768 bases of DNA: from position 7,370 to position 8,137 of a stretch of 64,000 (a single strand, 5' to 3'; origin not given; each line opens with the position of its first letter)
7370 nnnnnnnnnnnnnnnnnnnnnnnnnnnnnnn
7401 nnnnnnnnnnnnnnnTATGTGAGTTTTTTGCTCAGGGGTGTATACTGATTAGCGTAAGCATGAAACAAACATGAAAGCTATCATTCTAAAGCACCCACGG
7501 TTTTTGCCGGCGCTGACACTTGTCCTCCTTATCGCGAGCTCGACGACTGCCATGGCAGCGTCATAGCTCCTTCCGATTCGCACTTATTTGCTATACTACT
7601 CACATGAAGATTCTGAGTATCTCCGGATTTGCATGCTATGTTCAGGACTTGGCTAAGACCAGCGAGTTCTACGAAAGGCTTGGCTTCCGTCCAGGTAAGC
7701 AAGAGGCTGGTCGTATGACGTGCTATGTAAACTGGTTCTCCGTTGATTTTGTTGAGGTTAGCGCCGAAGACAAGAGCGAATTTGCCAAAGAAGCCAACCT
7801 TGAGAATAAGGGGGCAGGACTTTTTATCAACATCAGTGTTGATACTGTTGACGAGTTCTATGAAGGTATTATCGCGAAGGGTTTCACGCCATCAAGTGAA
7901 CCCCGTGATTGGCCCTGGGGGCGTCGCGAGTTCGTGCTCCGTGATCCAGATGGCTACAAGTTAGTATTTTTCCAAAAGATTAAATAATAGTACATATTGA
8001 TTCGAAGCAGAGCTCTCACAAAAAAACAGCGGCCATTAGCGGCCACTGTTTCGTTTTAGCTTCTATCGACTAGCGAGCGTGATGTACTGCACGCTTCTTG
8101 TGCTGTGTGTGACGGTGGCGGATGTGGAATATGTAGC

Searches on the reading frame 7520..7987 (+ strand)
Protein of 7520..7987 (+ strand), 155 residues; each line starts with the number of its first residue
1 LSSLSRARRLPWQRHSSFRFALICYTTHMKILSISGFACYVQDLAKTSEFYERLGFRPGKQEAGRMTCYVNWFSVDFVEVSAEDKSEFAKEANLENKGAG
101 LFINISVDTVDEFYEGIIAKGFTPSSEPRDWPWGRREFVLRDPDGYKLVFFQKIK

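Call 3: search_protein_families(library=pfam, proteins=[window:7520-7987:+], max_evalue=0.01)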
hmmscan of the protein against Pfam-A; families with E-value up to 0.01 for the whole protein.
window:7520-7987:+ (155 aa): 2 families
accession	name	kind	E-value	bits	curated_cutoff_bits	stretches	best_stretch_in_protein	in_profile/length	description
PF00903.31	Glyoxalase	-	3.3e-13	50.5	20.6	1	37-150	5-121/121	Glyoxalase/Bleomycin resistance protein/Dioxygenase superfamily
PF12681.13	Glyoxalase_2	-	0.0051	17.2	30.1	1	39-146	6-109/118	Glyoxalase-like domain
